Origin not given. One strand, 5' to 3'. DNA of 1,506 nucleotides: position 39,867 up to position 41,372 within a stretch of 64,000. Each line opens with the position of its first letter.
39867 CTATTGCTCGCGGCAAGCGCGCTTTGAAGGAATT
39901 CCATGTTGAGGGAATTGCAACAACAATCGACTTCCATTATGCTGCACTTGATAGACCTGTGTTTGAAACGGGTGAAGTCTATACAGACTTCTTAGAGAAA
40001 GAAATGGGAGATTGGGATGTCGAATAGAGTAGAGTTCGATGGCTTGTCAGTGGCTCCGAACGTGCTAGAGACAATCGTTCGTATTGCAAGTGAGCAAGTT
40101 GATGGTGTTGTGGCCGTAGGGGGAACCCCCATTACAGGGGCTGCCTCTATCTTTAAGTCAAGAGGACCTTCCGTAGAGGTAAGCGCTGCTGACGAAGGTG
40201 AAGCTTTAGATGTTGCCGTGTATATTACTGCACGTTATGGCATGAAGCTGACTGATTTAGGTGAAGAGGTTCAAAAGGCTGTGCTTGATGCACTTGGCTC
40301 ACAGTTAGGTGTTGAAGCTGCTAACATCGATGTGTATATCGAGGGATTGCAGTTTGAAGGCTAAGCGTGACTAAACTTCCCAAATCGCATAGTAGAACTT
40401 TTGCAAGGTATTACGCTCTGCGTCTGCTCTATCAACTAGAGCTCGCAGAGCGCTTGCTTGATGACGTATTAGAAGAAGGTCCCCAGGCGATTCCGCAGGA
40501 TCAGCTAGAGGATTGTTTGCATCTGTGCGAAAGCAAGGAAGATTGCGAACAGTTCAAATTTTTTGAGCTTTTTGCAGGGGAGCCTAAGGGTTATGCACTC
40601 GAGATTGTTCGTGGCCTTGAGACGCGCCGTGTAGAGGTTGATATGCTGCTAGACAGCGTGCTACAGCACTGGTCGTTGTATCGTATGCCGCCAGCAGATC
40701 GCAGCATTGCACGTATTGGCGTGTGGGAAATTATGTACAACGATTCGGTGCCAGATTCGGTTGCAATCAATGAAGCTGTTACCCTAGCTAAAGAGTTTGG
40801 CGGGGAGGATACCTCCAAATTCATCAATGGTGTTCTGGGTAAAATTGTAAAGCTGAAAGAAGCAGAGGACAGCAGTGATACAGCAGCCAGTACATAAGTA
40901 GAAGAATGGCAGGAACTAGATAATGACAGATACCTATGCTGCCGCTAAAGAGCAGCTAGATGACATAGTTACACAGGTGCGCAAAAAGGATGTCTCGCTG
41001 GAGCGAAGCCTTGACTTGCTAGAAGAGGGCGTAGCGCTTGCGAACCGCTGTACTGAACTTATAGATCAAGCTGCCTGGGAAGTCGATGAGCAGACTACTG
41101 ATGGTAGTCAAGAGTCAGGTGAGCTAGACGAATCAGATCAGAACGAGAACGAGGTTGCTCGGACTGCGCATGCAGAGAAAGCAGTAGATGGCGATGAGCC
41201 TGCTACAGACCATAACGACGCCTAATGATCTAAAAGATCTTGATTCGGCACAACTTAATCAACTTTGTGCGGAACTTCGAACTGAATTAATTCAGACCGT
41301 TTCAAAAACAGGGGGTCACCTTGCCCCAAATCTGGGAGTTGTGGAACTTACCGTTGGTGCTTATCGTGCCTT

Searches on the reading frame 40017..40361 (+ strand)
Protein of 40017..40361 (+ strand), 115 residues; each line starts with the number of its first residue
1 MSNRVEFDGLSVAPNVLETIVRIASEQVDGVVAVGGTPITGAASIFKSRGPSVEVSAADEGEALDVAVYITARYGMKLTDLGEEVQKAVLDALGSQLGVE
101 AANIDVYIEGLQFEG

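Call 40: search_protein_families(library=pfam, proteins=[window:40017-40361:+], max_evalue=0.01)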
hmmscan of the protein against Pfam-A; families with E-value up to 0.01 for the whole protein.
window:40017-40361:+ (115 aa): 1 family
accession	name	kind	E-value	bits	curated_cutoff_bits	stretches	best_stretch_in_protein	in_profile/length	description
PF03780.18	Asp23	-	5e-17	62.7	28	1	11-111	6-107/108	Asp23 family, cell envelope-related function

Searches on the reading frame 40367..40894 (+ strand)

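Call 40: search_protein_families(library=pfam, proteins=[window:40367-40894:+], max_evalue=0.01)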
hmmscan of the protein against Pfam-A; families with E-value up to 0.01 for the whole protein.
window:40367-40894:+ (176 aa): 2 families
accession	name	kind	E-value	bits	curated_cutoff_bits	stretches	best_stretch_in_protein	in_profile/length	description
PF01029.23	NusB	-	2.4e-30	106.1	23.1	1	13-162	3-133/133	NusB family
PF14295.12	PAN_4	-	0.0048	17.3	27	1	34-65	7-36/51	PAN domain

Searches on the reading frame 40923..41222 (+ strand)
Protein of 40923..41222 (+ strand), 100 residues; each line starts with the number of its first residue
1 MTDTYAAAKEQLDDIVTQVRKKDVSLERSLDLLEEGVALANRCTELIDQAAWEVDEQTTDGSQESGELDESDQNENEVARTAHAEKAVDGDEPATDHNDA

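Call 40: search_protein_families(library=pfam, proteins=[window:40923-41222:+], max_evalue=0.01)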
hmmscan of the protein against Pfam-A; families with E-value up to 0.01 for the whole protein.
window:40923-41222:+ (100 aa): 1 family
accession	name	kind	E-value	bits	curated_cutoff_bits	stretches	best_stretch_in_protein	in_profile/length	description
PF02609.21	Exonuc_VII_S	-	4.4e-11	43.1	24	1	5-54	1-50/52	Exonuclease VII small subunit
